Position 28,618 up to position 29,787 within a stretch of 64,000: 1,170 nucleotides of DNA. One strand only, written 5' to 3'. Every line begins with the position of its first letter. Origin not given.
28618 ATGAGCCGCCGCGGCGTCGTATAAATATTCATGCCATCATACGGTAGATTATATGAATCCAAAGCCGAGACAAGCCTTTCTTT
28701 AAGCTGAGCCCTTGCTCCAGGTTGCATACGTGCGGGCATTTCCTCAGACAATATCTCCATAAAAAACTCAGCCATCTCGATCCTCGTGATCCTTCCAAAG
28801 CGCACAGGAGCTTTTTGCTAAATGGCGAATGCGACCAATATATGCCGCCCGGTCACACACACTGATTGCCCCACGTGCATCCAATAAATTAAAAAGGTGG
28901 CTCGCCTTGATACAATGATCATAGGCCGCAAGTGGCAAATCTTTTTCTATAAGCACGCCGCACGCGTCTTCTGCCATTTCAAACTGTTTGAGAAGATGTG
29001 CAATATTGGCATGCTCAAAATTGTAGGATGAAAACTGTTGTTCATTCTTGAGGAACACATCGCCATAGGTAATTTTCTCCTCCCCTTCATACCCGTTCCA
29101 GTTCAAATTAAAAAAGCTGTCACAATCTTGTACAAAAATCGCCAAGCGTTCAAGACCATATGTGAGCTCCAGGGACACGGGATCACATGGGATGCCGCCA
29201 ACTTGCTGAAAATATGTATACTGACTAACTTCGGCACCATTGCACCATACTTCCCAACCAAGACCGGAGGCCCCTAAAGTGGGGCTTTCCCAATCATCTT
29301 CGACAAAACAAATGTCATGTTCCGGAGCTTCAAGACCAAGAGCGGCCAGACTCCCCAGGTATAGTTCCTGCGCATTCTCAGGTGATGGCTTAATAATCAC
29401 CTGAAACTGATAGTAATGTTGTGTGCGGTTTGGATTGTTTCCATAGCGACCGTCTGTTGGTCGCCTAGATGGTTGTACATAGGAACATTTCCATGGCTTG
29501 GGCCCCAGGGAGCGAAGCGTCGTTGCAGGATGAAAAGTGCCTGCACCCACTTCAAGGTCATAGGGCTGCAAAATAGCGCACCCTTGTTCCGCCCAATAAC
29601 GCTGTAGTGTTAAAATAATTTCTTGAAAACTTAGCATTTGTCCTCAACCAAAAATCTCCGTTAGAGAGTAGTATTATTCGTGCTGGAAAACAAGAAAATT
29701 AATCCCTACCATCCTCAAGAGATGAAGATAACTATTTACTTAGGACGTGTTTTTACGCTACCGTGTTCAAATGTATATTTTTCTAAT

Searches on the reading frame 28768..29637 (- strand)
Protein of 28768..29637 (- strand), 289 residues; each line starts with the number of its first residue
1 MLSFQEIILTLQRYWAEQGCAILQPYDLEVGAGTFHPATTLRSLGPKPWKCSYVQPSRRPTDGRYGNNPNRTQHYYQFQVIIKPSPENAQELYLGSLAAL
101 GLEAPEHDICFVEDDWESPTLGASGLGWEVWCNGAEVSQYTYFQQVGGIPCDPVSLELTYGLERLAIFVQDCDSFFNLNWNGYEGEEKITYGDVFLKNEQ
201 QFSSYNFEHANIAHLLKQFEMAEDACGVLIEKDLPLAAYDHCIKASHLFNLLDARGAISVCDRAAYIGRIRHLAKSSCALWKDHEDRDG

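Call 14: find_encoding_contigs(protein=window:28768-29637:-, flank=10000, max_places=10)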
Protein window:28768-29637:- (289 aa): no gene with exactly this product is on record in the collection.

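Call 20: list_cluster_members(proteins=[window:28768-29637:-, window:44440-45783:-, window:5574-6740:-, window:6755-9601:-, window:9687-10961:-, window:10967-12790:-, window:50292-52940:-, window:53849-55270:-, window:59848-61401:+, window:23386-23832:-])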
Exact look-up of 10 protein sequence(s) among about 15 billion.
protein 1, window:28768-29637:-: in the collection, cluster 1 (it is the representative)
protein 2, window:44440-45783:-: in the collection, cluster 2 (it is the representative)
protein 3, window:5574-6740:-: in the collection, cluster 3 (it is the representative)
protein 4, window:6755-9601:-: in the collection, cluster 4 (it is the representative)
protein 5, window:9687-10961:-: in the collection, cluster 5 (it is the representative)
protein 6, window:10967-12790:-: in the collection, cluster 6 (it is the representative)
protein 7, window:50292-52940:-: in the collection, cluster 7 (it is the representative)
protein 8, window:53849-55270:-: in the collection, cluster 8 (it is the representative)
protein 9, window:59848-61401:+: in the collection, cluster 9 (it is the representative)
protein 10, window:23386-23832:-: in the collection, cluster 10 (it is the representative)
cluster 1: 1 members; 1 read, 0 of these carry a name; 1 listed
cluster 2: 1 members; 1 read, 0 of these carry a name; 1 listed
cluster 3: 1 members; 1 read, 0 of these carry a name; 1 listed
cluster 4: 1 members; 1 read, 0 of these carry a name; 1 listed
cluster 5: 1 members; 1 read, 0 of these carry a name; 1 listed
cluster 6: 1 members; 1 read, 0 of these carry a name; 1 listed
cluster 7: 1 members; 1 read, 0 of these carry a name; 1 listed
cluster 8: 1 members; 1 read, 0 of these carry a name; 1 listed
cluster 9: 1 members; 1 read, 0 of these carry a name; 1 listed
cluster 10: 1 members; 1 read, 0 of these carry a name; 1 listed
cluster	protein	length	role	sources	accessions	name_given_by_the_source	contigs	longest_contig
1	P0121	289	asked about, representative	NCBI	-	-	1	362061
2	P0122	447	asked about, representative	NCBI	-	-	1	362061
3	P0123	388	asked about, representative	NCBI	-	-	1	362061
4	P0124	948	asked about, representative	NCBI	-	-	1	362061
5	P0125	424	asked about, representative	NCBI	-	-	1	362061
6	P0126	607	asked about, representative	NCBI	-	-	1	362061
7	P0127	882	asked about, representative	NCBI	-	-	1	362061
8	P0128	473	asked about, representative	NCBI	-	-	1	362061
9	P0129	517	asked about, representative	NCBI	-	-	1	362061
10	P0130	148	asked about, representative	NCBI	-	-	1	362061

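Call 28: find_homologous_proteins(query=P0127, max_evalue=1e-50)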
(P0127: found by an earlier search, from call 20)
Query P0127 (882 aa): 8000 proteins with E <= 1e-50 among 8000 candidates; the best 120 are listed.
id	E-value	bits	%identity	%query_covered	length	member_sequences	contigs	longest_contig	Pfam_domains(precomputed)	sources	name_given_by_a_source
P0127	0.0e+0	2062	100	100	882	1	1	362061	PF09334.18,PF01406.26,PF08264.20,PF13603.13,PF00133.29,PF10458.15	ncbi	-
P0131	0.0e+0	1496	72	100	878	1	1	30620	PF09334.18,PF08264.20,PF13603.13,PF00133.29,PF10458.15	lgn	-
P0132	0.0e+0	1173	57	99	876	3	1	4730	PF09334.18,PF01406.26,PF08264.20,PF13603.13,PF00133.29,PF10458.15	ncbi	-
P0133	0.0e+0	1148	56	100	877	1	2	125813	PF09334.18,PF01406.26,PF08264.20,PF13603.13,PF00133.29,PF10458.15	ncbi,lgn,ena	-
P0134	0.0e+0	1146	56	99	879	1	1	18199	PF09334.18,PF01406.26,PF08264.20,PF13603.13,PF00133.29,PF10458.15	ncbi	-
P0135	0.0e+0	1146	55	100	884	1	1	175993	PF09334.18,PF08264.20,PF13603.13,PF00133.29,PF10458.15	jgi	jgi:valyl-tRNA synthetase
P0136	0.0e+0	1138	56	100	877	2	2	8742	PF09334.18,PF01406.26,PF08264.20,PF13603.13,PF00133.29,PF10458.15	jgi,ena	jgi:valyl-tRNA synthetase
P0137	0.0e+0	1137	56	96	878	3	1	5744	PF09334.18,PF08264.20,PF13603.13,PF00133.29,PF10458.15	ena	-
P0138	0.0e+0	1135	54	99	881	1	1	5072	PF09334.18,PF01406.26,PF08264.20,PF13603.13,PF00133.29,PF10458.15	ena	-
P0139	0.0e+0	1134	56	99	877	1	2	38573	PF09334.18,PF01406.26,PF08264.20,PF13603.13,PF00133.29,PF10458.15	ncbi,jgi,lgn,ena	jgi:valyl-tRNA synthetase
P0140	0.0e+0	1131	56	99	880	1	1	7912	PF09334.18,PF01406.26,PF08264.20,PF13603.13,PF00133.29,PF10458.15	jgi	-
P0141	0.0e+0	1129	54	98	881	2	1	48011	PF09334.18,PF08264.20,PF13603.13,PF00133.29,PF10458.15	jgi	jgi:valyl-tRNA synthetase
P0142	0.0e+0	1128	55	100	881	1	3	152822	PF09334.18,PF01406.26,PF08264.20,PF13603.13,PF00133.29,PF10458.15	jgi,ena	jgi:valyl-tRNA synthetase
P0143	0.0e+0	1125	56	100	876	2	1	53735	PF09334.18,PF01406.26,PF08264.20,PF13603.13,PF00133.29,PF10458.15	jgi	jgi:valyl-tRNA synthetase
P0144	0.0e+0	1124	56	97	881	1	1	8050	PF09334.18,PF08264.20,PF13603.13,PF00133.29,PF10458.15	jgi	jgi:valyl-tRNA synthetase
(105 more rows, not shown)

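Call 29: find_encoding_contigs(protein=P0131, flank=10000)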
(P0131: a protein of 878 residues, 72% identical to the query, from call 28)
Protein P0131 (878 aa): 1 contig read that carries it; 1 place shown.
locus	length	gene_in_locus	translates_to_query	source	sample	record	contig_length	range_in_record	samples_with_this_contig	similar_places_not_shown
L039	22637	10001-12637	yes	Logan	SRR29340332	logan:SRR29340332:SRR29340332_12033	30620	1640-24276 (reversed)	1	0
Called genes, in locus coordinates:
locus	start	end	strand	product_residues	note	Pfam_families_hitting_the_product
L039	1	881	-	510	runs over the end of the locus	PF02874:ATP-synt_ab_N, PF00006:ATP-synt_ab, PF00306:ATP-synt_ab_C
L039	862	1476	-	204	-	PF00213:OSCP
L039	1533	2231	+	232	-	PF01810:LysE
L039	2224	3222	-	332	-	PF04348:LppC (faint), PF13458:Peripla_BP_6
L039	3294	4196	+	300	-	PF00590:TP_methylase, PF23016:RsmI_C (weak)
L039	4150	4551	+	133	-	PF02021:UPF0102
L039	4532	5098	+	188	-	PF04972:BON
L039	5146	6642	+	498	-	PF00158:Sigma54_activat (faint), PF13541:ChlI, PF07728:AAA_5 (faint), PF00493:MCM (faint), PF01078:Mg_chelatase, PF13335:Mg_chelatase_C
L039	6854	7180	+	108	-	PF00581:Rhodanese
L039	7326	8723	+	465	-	PF02321:OEP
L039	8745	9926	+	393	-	PF10691:DUF2497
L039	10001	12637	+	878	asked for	PF00133:tRNA-synt_1, PF09334:tRNA-synt_1g (weak), PF13603:tRNA-synt_1_2 (weak), PF09334:tRNA-synt_1g, PF08264:Anticodon_1, PF10458:Val_tRNA-synt_C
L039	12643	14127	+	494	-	PF00497:SBP_bac_3, PF03458:Gly_transporter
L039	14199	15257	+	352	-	-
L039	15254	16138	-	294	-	PF01297:ZnuA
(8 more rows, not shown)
